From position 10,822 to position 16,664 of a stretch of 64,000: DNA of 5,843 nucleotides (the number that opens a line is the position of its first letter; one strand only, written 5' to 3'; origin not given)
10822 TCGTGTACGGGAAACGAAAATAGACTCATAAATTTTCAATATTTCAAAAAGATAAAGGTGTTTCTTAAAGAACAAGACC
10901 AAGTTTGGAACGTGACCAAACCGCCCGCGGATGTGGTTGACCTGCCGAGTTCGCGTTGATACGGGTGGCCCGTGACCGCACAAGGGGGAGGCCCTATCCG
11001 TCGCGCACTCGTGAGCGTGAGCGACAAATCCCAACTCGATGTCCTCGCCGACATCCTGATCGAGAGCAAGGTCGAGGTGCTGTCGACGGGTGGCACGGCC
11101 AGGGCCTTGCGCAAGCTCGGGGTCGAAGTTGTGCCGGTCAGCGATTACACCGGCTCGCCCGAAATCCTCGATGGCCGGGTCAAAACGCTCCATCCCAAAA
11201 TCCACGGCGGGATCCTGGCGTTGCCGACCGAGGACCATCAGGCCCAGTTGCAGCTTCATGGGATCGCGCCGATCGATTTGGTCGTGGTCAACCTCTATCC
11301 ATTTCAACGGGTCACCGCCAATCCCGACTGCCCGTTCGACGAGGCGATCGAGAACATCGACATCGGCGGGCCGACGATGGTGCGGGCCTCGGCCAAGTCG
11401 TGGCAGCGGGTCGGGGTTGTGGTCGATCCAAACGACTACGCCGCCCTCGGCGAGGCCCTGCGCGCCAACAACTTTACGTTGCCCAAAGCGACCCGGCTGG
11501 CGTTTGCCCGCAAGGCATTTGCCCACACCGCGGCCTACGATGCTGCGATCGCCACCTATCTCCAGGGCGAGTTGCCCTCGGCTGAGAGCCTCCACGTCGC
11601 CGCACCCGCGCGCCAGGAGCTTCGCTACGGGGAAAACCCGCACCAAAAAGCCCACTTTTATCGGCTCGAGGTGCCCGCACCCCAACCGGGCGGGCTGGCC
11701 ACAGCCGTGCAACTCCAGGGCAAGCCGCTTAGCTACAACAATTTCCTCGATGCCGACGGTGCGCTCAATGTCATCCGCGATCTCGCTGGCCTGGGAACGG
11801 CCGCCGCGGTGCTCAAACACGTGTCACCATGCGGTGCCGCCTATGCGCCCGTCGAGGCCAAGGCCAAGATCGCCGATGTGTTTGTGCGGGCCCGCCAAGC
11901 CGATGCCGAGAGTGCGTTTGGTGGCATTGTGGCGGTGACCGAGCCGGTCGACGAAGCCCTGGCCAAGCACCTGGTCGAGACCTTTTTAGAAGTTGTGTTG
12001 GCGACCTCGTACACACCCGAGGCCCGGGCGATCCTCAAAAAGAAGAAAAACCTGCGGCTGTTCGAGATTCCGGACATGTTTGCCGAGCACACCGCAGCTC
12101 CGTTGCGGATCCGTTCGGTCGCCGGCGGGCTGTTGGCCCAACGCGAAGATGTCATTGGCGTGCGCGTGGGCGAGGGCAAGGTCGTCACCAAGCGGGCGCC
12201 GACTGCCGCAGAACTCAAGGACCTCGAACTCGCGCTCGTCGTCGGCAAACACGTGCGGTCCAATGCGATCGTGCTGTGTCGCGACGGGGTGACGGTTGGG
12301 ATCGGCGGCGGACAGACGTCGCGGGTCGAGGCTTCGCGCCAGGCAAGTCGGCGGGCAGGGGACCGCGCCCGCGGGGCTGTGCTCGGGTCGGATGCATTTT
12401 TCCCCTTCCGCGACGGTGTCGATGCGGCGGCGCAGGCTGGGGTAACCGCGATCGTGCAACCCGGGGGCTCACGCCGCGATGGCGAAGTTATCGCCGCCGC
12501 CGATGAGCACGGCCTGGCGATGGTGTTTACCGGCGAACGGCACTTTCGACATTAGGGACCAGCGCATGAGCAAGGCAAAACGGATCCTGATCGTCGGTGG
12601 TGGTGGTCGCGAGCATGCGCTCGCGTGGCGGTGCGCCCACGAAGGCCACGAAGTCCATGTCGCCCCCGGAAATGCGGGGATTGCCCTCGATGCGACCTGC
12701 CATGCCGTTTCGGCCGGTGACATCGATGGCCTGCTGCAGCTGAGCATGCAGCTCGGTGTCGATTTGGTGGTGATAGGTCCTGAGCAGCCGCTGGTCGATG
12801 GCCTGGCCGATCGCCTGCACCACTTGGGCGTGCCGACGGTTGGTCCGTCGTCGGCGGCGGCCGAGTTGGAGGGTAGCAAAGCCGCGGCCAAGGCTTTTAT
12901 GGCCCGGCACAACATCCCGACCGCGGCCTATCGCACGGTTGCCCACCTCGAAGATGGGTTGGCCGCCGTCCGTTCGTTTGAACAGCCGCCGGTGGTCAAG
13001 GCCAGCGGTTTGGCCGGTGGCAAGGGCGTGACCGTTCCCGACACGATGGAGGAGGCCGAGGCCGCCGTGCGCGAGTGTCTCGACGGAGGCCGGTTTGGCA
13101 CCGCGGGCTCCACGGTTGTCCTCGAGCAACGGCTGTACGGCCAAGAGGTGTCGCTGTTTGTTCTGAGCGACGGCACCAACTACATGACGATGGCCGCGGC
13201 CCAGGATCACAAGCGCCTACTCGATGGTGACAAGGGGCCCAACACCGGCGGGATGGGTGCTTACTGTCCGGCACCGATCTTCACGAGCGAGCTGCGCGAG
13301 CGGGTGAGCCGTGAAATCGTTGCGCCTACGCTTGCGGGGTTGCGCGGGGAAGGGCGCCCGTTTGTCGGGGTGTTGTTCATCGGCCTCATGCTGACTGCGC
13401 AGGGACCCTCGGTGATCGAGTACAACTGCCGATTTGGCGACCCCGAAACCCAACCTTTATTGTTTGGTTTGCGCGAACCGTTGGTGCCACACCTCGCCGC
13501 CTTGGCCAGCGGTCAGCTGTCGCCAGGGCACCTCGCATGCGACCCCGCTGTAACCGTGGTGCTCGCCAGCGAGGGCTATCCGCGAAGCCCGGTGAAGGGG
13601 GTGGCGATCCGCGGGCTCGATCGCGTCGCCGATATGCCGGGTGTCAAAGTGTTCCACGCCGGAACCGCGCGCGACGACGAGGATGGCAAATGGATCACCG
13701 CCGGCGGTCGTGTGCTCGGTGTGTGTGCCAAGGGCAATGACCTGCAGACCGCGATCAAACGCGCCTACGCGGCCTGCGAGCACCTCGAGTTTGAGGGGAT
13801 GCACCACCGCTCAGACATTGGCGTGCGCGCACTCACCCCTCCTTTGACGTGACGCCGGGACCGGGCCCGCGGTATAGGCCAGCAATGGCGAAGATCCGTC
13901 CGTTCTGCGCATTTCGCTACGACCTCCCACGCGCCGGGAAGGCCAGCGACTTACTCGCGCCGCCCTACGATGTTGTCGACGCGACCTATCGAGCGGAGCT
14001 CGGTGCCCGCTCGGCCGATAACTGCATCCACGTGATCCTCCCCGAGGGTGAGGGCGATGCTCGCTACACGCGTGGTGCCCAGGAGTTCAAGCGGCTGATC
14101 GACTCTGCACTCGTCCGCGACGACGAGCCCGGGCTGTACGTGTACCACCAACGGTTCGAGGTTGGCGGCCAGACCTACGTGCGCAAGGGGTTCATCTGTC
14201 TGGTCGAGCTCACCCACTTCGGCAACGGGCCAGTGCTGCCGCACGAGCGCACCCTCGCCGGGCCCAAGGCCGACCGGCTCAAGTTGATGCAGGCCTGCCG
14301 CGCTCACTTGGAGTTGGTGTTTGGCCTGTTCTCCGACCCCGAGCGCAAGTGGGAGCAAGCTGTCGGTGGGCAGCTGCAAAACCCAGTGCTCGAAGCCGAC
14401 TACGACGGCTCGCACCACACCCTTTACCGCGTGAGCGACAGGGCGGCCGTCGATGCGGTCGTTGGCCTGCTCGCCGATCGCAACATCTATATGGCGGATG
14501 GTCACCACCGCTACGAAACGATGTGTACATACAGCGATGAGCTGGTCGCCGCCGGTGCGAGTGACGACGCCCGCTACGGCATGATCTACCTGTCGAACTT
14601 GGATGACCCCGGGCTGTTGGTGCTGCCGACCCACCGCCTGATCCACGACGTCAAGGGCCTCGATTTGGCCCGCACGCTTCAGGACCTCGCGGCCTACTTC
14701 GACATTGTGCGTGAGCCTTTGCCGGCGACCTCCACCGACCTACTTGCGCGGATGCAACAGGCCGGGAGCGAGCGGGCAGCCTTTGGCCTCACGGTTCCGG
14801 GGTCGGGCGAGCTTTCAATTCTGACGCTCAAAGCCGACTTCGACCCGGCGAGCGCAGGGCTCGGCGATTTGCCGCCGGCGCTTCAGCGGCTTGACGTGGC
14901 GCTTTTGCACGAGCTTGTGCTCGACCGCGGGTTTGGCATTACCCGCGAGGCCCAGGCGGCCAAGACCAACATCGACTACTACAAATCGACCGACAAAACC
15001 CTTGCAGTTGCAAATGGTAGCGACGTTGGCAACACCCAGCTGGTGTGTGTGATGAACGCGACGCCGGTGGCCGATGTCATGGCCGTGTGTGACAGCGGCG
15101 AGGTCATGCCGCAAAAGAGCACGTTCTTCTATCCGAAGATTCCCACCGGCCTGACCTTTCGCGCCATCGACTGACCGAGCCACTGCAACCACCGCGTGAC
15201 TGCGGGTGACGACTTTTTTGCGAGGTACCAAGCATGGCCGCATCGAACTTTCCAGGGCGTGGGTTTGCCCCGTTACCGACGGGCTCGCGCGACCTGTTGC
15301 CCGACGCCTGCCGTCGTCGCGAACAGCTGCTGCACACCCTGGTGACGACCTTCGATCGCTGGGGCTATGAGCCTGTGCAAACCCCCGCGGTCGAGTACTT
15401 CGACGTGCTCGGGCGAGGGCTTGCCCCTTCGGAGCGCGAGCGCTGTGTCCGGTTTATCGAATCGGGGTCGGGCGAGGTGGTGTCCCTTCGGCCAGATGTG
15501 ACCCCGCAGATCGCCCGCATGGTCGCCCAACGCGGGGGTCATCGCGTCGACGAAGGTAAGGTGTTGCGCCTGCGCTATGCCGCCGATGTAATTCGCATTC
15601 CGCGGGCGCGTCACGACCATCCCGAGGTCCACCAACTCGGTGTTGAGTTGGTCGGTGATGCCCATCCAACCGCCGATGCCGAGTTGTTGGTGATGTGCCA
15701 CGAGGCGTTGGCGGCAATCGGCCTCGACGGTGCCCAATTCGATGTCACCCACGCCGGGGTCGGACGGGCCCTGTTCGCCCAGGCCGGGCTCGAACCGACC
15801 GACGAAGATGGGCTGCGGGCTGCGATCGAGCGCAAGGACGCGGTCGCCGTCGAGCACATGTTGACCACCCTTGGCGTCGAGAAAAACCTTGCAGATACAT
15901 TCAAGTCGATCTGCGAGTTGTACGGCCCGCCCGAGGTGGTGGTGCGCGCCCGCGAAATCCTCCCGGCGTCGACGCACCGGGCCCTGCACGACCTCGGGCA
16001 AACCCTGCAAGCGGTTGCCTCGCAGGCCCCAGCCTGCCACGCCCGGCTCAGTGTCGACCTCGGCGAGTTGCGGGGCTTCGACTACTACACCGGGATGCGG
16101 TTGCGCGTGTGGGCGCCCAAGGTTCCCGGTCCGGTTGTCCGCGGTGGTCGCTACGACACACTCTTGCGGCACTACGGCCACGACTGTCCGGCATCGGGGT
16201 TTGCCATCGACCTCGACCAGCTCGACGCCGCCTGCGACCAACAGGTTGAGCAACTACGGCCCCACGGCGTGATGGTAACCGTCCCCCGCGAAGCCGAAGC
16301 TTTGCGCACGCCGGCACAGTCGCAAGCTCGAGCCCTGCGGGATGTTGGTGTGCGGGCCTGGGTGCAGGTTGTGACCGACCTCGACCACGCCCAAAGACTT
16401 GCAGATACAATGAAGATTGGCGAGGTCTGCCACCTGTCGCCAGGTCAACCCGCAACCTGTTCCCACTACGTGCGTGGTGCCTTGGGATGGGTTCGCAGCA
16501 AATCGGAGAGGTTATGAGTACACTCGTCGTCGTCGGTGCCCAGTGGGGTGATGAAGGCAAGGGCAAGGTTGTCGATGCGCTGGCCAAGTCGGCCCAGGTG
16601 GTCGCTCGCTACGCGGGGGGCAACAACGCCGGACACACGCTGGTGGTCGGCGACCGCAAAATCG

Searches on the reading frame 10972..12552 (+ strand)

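Call 83: search_protein_families(library=pfam, proteins=[window:10972-12552:+], max_evalue=0.001)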
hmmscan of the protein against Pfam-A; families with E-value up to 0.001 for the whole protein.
window:10972-12552:+ (527 aa): 2 families
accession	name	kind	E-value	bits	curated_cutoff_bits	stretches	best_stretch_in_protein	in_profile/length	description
PF01808.24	AICARFT_IMPCHas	-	6.6e-101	338.3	25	1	140-460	1-310/311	AICARFT/IMPCHase bienzyme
PF02142.27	MGS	-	4.8e-19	68.7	24.1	1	25-135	5-94/94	MGS-like domain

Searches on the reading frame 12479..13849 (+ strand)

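Call 83: search_protein_families(library=pfam, proteins=[window:12479-13849:+], max_evalue=0.001)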
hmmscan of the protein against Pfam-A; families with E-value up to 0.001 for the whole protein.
window:12479-13849:+ (457 aa): 7 families
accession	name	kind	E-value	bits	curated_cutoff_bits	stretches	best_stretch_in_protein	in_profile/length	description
PF01071.24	GARS_A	-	4.8e-74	248.8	27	1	132-324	1-194/194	Phosphoribosylglycinamide synthetase, ATP-grasp (A) domain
PF02843.22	GARS_C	-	8.3e-31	106.6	34.8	1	357-449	1-91/92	Phosphoribosylglycinamide synthetase, C domain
PF02844.21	GARS_N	-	3.2e-30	105.2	29.5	1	35-131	2-100/100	Phosphoribosylglycinamide synthetase, N domain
PF02786.22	CPSase_L_D2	-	1.1e-06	28.7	19.8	1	134-278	2-143/211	Carbamoyl-phosphate synthase L chain, ATP binding domain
PF18603.7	LAL_C2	-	8e-06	26.5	29.4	1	376-439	13-76/78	L-amino acid ligase C-terminal domain 2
PF02222.28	ATP-grasp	-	2e-05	24.8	27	1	140-231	2-89/179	ATP-grasp domain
PF02655.19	ATP-grasp_3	-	0.00028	21.5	23.2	1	165-320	28-158/160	ATP-grasp domain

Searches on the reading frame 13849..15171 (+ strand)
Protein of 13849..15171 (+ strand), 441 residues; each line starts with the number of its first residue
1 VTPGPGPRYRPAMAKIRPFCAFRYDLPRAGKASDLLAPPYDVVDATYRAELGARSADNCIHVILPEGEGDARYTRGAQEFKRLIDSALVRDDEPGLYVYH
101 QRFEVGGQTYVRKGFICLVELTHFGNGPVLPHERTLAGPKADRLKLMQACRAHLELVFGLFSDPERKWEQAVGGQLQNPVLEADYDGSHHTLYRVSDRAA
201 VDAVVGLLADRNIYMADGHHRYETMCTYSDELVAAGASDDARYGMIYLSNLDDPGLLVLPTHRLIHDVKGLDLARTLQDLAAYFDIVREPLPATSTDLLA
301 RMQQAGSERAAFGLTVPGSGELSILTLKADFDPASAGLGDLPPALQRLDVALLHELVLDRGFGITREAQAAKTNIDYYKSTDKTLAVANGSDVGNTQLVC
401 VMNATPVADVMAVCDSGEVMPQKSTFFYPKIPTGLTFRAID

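Call 100: search_protein_families(library=pfam, proteins=[window:13849-15171:+], max_evalue=0.0001)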
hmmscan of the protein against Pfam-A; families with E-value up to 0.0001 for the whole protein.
window:13849-15171:+ (441 aa): 1 family
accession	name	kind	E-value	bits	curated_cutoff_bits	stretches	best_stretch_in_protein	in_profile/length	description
PF06245.16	DUF1015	-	5.4e-77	259.3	25.8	1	16-350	1-324/325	Protein of unknown function (DUF1015)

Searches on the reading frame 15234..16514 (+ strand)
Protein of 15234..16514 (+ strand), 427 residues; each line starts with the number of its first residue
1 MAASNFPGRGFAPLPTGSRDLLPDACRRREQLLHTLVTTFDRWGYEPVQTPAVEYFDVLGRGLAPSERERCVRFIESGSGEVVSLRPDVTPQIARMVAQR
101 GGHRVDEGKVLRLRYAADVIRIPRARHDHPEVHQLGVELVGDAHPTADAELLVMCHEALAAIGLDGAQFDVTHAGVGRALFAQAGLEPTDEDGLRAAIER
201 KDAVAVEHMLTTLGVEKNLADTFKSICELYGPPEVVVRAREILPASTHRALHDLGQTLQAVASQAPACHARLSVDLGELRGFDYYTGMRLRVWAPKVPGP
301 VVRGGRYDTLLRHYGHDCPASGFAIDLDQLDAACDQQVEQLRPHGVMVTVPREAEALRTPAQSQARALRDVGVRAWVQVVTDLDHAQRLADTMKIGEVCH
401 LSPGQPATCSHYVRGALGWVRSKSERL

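Call 100: search_protein_families(library=pfam, proteins=[window:15234-16514:+], max_evalue=0.0001)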
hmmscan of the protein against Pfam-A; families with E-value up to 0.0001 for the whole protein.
window:15234-16514:+ (427 aa): 1 family
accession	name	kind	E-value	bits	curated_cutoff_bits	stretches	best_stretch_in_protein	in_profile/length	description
PF13393.11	tRNA-synt_His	-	7.9e-82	275.4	25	1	17-330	1-308/308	Histidyl-tRNA synthetase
